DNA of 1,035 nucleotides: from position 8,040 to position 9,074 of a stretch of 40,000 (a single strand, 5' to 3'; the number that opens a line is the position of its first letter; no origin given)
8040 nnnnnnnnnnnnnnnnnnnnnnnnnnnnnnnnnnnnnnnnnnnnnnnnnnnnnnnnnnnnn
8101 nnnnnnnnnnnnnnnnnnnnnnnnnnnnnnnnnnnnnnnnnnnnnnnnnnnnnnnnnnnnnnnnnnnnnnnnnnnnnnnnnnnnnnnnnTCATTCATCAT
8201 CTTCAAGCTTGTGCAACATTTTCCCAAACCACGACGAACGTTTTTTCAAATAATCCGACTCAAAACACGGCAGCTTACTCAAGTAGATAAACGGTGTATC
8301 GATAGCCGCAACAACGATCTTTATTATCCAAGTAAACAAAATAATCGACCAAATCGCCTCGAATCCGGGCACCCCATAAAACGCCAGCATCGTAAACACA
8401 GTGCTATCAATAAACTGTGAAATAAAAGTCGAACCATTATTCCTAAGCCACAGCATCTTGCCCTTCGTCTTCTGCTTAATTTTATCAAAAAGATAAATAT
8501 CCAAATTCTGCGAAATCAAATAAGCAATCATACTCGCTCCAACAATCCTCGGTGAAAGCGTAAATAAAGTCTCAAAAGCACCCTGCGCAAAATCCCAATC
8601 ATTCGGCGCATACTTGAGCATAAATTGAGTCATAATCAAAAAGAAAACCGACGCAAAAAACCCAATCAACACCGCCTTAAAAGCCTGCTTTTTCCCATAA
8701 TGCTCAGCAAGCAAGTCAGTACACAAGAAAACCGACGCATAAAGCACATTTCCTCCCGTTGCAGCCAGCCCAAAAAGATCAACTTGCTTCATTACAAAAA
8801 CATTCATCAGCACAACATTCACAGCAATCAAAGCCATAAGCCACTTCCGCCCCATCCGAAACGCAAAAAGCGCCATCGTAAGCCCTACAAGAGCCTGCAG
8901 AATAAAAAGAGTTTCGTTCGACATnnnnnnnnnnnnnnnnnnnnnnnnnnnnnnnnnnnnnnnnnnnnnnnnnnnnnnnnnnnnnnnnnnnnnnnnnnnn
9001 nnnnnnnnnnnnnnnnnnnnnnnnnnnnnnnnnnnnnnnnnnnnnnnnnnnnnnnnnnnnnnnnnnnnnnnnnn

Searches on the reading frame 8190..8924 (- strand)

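Call 8: search_protein_families(library=pfam, proteins=[window:8190-8924:-], max_evalue=0.01)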
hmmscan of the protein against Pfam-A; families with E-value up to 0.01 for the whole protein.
window:8190-8924:- (244 aa): 1 family
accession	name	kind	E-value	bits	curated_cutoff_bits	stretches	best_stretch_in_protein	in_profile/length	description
PF02592.20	Vut_1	-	8.5e-54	182.5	27.2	1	56-215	1-151/152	Putative vitamin uptake transporter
